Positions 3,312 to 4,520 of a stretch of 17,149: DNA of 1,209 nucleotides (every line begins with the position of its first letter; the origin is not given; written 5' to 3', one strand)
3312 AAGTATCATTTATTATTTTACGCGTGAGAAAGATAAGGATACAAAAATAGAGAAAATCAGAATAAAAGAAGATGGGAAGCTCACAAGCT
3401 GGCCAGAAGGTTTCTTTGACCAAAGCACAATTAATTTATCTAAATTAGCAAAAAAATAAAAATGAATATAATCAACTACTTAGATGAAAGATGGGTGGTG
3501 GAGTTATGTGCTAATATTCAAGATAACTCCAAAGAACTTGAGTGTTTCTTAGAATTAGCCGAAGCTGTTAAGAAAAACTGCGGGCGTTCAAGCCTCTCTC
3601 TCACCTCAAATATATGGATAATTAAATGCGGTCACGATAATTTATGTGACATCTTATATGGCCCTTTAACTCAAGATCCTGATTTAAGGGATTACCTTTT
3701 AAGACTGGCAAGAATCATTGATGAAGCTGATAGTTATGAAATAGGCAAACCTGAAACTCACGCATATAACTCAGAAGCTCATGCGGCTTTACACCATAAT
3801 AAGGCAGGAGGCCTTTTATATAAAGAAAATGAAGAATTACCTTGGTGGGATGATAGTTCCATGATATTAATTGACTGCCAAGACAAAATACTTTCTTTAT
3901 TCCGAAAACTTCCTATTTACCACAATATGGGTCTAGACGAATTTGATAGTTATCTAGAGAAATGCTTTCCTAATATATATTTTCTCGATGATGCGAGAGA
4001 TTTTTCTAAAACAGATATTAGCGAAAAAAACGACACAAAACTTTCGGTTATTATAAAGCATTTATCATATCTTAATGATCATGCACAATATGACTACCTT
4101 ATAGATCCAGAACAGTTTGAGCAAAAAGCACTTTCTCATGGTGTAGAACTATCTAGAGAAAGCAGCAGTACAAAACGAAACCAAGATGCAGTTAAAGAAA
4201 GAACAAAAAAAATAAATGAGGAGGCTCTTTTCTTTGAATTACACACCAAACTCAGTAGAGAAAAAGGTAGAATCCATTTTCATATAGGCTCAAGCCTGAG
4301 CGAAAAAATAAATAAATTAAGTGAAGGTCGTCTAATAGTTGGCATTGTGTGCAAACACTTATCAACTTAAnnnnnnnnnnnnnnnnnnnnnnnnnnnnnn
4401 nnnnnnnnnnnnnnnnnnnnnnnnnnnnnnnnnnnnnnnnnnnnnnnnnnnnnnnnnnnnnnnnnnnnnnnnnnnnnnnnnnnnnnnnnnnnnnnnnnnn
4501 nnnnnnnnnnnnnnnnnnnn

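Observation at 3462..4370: Motif-less 302-aa third gene as possible effector of the cargo operon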

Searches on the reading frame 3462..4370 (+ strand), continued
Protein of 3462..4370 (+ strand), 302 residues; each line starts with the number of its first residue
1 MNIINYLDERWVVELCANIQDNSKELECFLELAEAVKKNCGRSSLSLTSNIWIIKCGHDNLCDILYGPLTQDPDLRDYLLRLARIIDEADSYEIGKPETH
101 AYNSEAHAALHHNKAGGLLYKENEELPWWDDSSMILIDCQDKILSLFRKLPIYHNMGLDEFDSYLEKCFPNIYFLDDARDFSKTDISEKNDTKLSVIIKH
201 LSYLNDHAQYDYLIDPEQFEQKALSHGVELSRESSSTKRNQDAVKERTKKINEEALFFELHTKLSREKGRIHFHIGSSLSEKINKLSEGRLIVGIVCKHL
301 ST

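Call 52: find_encoding_contigs(protein=window:3462-4370:+, flank=8000, max_places=5)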
Protein window:3462-4370:+ (302 aa): 23 contigs read that carry it; 5 places shown.
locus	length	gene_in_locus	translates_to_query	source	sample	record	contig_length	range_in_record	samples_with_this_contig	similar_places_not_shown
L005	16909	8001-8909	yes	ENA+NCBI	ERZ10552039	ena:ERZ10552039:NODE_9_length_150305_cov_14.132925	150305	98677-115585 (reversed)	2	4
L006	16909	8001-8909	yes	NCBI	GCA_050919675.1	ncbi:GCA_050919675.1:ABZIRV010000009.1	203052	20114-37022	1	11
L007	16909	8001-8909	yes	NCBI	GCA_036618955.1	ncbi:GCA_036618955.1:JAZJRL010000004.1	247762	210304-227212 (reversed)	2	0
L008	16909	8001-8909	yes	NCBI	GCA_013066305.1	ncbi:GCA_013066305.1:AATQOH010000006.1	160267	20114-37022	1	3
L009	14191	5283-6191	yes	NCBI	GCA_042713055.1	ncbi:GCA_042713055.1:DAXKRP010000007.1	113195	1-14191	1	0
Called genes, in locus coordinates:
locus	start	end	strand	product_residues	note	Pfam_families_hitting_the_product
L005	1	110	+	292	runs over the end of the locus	PF01513:NAD_kinase, PF20143:NAD_kinase_C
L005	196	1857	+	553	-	PF02463:SMC_N, PF13476:AAA_23, PF13555:AAA_29 (faint)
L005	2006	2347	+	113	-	PF04355:BamE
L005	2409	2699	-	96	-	PF03658:Ub-RnfH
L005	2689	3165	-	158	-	PF10604:Polyketide_cyc2, PF03364:Polyketide_cyc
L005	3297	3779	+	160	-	PF01668:SmpB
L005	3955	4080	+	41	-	-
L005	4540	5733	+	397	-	PF13356:Arm-DNA-bind_3, PF22022:Phage_int_M, PF00589:Phage_integrase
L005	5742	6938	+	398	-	PF03235:GmrSD_N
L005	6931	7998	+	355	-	PF02463:SMC_N (weak), PF11398:DUF2813 (faint), PF13175:AAA_15 (weak), PF13476:AAA_23 (weak), PF13304:AAA_21 (weak), PF13175:AAA_15, PF13304:AAA_21, PF12476:DUF3696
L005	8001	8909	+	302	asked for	-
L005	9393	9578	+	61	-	-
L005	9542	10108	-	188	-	PF07455:Psu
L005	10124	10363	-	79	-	PF04606:Ogr_Delta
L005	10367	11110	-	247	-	-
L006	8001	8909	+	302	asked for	-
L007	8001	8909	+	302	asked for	-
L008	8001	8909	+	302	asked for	-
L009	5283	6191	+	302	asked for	-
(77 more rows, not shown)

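Call 53: find_encoding_contigs(protein=P0015, flank=6000, max_places=2)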
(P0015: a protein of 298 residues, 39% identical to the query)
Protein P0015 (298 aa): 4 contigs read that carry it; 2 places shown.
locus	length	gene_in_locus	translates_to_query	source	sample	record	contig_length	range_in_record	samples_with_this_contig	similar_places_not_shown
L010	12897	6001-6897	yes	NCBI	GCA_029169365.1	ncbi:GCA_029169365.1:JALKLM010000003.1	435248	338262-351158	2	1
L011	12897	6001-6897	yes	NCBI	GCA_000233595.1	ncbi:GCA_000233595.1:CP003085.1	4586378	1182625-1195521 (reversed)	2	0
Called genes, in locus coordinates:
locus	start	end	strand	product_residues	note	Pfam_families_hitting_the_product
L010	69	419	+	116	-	PF04355:BamE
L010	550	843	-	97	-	PF03658:Ub-RnfH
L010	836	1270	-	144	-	PF10604:Polyketide_cyc2, PF03364:Polyketide_cyc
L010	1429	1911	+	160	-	PF01668:SmpB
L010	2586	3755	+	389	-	PF13356:Arm-DNA-bind_3, PF22022:Phage_int_M, PF00589:Phage_integrase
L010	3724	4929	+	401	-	PF03235:GmrSD_N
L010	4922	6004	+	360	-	PF02463:SMC_N (weak), PF11398:DUF2813 (faint), PF13175:AAA_15, PF13476:AAA_23, PF13175:AAA_15, PF13304:AAA_21, PF12476:DUF3696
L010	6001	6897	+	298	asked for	-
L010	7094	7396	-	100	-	PF04606:Ogr_Delta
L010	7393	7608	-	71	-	-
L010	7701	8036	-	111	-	-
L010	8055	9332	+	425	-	PF08706:D5_N, PF19263:DUF5906, PF03288:Pox_D5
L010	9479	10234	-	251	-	-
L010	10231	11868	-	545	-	PF00078:RVT_1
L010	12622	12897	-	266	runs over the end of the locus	PF12686:DUF3800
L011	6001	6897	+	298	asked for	-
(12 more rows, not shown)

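Call 54: find_encoding_contigs(protein=P0021, flank=6000, max_places=1)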
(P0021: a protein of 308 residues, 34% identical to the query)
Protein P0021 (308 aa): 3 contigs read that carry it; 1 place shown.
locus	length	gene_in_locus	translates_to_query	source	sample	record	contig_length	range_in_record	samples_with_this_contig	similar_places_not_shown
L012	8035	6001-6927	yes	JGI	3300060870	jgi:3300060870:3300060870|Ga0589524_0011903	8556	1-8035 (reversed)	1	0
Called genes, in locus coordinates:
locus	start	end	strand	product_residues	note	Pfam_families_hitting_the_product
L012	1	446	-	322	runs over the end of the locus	?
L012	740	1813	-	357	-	PF20551:DUF6765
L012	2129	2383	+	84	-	-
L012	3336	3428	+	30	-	-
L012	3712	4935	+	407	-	PF03235:GmrSD_N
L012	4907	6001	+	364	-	PF02463:SMC_N (weak), PF11398:DUF2813 (weak), PF13175:AAA_15, PF13476:AAA_23 (weak), PF13304:AAA_21 (weak), PF13175:AAA_15, PF13304:AAA_21, PF12476:DUF3696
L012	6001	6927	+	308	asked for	-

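Call 55: find_encoding_contigs(protein=P0026, flank=6000, max_places=1)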
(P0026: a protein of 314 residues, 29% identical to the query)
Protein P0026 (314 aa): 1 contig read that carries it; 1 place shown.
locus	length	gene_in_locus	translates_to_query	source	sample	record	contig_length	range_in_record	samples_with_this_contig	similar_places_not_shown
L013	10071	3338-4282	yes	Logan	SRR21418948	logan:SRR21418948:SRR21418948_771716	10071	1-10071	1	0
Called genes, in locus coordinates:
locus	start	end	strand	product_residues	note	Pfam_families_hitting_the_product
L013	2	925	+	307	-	?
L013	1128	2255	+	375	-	PF03235:GmrSD_N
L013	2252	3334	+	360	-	PF13175:AAA_15, PF13476:AAA_23, PF13304:AAA_21, PF13175:AAA_15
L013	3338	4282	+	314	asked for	-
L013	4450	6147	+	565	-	-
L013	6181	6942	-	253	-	-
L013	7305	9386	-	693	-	-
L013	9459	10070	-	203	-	?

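Call 69: search_dna_similar(query=window:3462-4367:+, collection=phages, mode=protein, max_rows=10)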
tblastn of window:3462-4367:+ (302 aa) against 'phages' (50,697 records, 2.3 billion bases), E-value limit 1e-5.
No match.

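Call 70: search_dna_similar(query=window:3462-4367:+, collection=plasmids, mode=protein, max_rows=10)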
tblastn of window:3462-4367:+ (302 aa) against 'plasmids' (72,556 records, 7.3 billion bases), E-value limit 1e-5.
Records with a match: 2; places in all: 2; records where one place covers at least 80% of the query: 0.
Best place of each record, by identity: <60% 2.
By first word of the organism name: Burkholderia 2.
By predicted mobility (MOB-suite, as given by PLSDB): mobilizable 2.
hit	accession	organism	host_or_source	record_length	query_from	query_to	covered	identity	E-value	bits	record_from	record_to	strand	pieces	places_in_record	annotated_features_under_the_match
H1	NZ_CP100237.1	Burkholderia glumae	cell culture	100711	185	300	38%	31.9%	2e-7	60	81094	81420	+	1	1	hypothetical protein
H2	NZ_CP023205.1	Burkholderia glumae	Oryza sativa,Cell culture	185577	185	300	38%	31.9%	2e-7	60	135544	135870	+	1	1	hypothetical protein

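Call 71: get_annotated_region(hit=H1, flank=5000)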
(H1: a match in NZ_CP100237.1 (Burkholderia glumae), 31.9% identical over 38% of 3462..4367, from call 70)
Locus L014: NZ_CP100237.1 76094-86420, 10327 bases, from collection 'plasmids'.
description: Burkholderia glumae strain BGR19S plasmid p19s3p, complete sequence
organism: Burkholderia glumae (NCBI taxid 337)
taxonomy: Bacteria; Pseudomonadota; Betaproteobacteria; Burkholderiales; Burkholderiaceae; Burkholderia; Burkholderia glumae
host: -; source: cell culture; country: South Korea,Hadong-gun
typing (MOB-suite, as given by PLSDB): mobilizable; replicon rep_cluster_1467; relaxase MOBP
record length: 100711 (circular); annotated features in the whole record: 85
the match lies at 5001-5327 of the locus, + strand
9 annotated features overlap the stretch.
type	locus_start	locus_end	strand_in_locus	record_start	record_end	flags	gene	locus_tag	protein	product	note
CDS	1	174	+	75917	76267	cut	tnpB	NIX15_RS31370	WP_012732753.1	IS66 family insertion sequence element accessory protein TnpB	-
CDS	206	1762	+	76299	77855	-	-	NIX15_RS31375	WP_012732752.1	IS66 family transposase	-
CDS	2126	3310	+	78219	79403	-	-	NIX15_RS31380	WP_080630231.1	DUF262 domain-containing protein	-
CDS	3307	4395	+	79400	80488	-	-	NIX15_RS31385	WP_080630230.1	DUF3696 domain-containing protein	-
CDS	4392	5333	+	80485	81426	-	-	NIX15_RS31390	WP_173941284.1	hypothetical protein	-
CDS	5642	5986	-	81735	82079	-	-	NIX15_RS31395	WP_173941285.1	hypothetical protein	-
CDS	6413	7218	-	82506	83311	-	-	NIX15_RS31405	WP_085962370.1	IS5 family transposase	-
CDS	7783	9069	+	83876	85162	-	-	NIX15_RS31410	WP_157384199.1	hypothetical protein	-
CDS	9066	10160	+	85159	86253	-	-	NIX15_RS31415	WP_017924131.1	hypothetical protein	-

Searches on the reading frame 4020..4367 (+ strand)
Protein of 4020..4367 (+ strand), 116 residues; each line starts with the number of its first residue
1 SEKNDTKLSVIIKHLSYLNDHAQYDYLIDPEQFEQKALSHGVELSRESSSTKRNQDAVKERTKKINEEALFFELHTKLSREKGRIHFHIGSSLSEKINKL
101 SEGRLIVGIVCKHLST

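Call 51: search_protein_families(library=pfam, alignment_id=A3, max_evalue=10)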
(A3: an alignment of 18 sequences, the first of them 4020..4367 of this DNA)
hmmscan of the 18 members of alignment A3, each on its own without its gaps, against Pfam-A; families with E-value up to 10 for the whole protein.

A. member 1, window:4020-4367:+ (116 aa): 1 family
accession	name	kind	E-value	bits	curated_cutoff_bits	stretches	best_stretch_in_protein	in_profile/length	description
PF23923.1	DUF7262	-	0.13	13.2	27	1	28-78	51-101/132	Family of unknown function (DUF7262)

B. families by the number of members that match (of 18 scanned): 7 families
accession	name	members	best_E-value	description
PF18329.7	SGBP_B_XBD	3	0.038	Surface glycan-binding protein B xyloglucan binding domain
PF15384.11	PAXX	1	0.014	PAXX, PAralog of XRCC4 and XLF, also called C9orf142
PF11704.13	Folliculin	1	0.031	Vesicle coat protein involved in Golgi to plasma membrane transport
PF00080.25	Sod_Cu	1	0.055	Copper/zinc superoxide dismutase (SODC)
PF14825.11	CFAP77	1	0.1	Cilia- and flagella-associated protein 77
PF14772.11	NYD-SP28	1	0.11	Sperm tail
PF23923.1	DUF7262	1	0.13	Family of unknown function (DUF7262)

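Call 56: predict_structure(alignment_id=A3)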
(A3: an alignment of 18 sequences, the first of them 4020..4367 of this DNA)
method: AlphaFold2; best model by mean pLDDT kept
length: 116 residues; sequences in the alignment: 18
mean_pLDDT: 80.8   pTM: 0.72
mean pLDDT of the five models: 80.8, 79.8, 78.9, 77.2, 76.2
residues with pLDDT >= 90: 28; 70-90: 69; 50-70: 15; < 50: 4
segments of 3 or more residues with pLDDT < 50: 113-116
pLDDT, mean of each block of 10 residues (from residue 1): 71 91 92 93 79 77 84 84 82 85 74 43
secondary structure, 60 per line:
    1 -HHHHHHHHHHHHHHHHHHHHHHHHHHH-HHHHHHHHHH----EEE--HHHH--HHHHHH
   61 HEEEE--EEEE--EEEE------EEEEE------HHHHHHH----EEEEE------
elements in order: H2-28 H30-39 E44-46 H49-52 H55-61 E62-65 E68-71 E74-77 E84-88 H95-101 E106-110
